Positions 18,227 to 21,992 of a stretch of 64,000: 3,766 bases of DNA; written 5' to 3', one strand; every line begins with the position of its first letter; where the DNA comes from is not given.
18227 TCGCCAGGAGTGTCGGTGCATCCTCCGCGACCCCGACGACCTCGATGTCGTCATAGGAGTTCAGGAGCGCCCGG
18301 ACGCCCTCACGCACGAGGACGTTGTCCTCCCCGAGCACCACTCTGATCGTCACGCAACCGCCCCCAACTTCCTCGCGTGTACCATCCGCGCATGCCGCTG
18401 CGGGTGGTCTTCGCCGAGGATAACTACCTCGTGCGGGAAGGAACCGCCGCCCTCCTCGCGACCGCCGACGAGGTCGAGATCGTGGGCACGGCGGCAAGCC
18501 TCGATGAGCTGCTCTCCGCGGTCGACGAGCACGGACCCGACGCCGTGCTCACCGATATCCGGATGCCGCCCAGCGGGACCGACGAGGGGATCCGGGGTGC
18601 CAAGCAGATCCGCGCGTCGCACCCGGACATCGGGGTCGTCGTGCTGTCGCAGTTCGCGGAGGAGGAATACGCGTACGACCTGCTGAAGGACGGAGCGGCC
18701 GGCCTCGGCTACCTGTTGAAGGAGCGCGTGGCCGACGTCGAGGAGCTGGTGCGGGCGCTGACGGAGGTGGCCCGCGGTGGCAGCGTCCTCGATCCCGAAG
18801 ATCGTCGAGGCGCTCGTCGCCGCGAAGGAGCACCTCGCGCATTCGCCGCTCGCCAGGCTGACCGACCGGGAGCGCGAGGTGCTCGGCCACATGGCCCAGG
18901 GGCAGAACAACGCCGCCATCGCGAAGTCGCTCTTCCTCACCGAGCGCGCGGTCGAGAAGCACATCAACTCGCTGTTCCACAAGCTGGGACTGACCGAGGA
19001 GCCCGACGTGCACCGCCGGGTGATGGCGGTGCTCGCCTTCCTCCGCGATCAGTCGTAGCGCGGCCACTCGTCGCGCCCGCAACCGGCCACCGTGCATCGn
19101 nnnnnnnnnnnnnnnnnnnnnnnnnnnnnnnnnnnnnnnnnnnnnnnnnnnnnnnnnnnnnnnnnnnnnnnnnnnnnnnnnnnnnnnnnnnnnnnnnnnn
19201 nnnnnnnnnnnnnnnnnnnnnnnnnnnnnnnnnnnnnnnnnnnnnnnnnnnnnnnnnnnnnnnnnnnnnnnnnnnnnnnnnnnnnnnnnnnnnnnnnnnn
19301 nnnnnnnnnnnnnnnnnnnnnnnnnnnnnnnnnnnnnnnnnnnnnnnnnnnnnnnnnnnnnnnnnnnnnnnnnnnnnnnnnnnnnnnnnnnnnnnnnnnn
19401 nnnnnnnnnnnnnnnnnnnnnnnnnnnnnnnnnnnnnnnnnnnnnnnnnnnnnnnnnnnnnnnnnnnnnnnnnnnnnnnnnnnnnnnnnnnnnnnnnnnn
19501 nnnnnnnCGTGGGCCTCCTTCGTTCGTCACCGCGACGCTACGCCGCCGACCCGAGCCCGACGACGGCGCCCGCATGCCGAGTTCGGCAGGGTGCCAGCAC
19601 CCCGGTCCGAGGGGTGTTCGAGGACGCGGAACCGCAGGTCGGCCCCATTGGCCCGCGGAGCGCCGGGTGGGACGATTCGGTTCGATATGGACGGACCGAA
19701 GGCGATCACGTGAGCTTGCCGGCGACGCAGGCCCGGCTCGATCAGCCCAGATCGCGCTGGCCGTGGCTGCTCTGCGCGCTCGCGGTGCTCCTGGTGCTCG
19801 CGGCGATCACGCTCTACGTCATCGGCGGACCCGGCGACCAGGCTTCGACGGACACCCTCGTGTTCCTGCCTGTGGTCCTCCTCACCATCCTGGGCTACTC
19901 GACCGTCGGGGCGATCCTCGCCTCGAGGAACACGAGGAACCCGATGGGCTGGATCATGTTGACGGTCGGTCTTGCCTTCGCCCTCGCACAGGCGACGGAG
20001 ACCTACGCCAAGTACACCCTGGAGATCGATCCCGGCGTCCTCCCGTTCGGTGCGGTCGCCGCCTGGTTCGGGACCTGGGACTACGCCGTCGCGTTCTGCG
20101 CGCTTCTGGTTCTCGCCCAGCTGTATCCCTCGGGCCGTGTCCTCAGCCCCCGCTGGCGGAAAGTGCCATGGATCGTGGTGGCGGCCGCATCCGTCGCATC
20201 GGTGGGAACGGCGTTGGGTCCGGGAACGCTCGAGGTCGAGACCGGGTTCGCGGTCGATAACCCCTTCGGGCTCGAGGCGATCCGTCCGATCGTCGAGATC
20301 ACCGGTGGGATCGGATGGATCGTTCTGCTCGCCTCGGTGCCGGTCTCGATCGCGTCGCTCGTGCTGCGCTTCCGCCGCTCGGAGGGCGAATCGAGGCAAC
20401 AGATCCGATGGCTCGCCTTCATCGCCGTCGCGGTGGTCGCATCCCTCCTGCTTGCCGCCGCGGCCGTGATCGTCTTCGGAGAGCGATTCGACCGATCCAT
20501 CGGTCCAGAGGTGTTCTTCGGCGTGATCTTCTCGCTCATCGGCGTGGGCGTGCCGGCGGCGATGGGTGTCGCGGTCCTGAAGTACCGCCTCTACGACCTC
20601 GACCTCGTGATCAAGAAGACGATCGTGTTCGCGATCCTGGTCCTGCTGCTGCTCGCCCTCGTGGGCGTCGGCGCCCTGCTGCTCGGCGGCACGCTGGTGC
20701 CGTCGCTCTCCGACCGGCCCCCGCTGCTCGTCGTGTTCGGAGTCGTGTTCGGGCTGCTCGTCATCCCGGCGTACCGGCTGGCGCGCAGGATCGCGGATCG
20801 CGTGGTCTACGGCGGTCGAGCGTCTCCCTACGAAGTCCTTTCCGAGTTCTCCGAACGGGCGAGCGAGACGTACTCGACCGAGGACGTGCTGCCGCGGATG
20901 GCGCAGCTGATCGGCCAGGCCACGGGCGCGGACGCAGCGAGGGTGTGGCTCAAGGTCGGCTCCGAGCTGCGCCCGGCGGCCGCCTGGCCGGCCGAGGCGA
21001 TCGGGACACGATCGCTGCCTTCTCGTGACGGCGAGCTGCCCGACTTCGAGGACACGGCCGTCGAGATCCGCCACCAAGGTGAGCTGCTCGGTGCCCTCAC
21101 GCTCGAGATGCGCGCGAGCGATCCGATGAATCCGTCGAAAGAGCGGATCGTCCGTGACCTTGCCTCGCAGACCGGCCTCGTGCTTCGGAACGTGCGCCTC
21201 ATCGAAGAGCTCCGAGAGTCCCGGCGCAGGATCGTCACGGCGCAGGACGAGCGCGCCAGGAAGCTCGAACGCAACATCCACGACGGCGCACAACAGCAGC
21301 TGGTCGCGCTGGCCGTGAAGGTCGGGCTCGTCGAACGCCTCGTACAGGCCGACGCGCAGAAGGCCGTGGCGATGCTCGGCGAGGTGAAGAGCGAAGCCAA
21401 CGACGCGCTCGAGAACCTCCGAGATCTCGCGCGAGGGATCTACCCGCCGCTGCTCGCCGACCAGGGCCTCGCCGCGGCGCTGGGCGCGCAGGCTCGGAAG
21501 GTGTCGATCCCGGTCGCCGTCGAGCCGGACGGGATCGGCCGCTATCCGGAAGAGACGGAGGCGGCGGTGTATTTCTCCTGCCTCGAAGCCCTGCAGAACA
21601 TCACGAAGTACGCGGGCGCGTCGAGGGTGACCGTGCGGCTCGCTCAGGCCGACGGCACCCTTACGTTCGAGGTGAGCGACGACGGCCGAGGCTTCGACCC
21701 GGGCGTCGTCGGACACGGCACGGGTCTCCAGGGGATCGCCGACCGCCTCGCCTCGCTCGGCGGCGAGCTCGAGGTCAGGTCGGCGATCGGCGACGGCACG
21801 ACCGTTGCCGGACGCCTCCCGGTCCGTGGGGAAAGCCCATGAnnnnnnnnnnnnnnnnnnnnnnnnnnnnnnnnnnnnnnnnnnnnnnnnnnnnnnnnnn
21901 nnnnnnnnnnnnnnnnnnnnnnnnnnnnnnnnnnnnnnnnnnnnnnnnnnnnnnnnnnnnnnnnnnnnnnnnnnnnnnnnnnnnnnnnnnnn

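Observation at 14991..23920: Three paralogous multi-TM HisKA_3 sensor kinases, two of them tandem with an ATGA overlap, sharing one NarL-type regulator and an orphan receiver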

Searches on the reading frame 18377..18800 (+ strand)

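Call 4: search_protein_families(library=pfam, proteins=[window:18377-18800:+], max_evalue=0.01)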
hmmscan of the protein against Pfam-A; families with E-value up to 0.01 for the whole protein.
window:18377-18800:+ (141 aa): 2 families
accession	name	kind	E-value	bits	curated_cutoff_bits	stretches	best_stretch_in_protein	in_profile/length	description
PF00072.30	Response_reg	-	2.9e-16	60.1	30.2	1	10-117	1-101/111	Response regulator receiver domain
PF02310.24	B12-binding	-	0.0022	18.3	32.1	0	28-88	26-85/121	B12 binding domain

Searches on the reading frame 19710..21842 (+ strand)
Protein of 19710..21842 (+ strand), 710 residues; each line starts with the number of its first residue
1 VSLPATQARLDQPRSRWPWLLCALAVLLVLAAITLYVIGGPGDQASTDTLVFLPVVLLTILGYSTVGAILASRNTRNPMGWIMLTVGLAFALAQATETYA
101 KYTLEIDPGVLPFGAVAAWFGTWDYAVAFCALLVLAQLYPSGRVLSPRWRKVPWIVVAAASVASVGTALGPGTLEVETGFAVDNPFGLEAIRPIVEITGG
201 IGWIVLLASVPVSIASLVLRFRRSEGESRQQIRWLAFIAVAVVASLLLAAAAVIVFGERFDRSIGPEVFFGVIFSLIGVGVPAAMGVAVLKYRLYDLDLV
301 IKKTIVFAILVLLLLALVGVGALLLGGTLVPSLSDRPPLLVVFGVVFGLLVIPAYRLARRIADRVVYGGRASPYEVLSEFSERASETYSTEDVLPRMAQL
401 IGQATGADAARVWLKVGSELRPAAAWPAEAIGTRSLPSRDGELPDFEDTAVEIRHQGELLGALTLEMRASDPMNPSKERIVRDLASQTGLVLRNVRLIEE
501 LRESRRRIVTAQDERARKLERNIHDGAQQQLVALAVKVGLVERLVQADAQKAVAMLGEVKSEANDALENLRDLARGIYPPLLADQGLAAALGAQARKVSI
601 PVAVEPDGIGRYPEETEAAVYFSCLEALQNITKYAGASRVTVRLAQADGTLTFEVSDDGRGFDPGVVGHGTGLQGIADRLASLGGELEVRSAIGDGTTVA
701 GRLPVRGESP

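Call 4: search_protein_families(library=pfam, proteins=[window:19710-21842:+], max_evalue=0.01)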
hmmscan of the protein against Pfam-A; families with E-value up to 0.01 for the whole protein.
window:19710-21842:+ (710 aa): 4 families
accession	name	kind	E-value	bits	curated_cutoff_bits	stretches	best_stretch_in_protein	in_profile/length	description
PF07730.19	HisKA_3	-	1.7e-11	45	24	1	518-580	4-66/68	Histidine kinase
PF02518.31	HATPase_c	-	1.8e-10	41.6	26.4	1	625-705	11-109/111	Histidine kinase-, DNA gyrase B-, and HSP90-like ATPase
PF01590.32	GAF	-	4.9e-05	24.3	22.4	0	391-491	3-132/133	GAF domain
PF13581.12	HATPase_c_2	-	0.00011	22.6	27.4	1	613-666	25-83/127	Histidine kinase-like ATPase domain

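Call 46: search_protein_families(library=ncbifam, proteins=[window:19710-21842:+], max_evalue=0.001)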
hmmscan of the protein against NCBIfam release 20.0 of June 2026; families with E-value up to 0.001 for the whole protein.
window:19710-21842:+ (710 aa): 8 families
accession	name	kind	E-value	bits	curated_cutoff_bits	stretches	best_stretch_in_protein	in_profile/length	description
NF052443.1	SensHisKinMctS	equivalog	8.1e-32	110.1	700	1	490-705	224-448/457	two-component system sensor histidine kinase MctS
NF008649.0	PRK11644.1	equivalog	2.1e-22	79.5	408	1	500-704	285-495/499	signal transduction histidine-protein kinase/phosphatase UhpB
NF052531.1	Strep_LiaS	equivalog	7.7e-16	58.2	450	1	482-705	101-327/328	envelope stress sensor histidine kinase LiaS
NF007896.0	PRK10600.1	equivalog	3.4e-13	49.1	578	1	500-700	376-580/598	nitrate/nitrite two-component system sensor histidine kinase NarX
NF047786.1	his_kin_MadS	equivalog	2.8e-11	43.2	500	1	500-704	217-434/434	MadS family sensor histidine kinase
NF008184.0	PRK10935.1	equivalog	9.8e-11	41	553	1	450-702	308-556/565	nitrate/nitrite two-component system sensor histidine kinase NarQ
NF047322.1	HK_morpho_MacS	equivalog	2.5e-08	33.5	300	1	486-702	154-365/367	MacS family sensor histidine kinase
NF033792.0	ActS_PrrB_HisK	equivalog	0.00065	18.7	350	0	597-667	289-358/423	ActS/PrrB/RegB family redox-sensitive histidine kinase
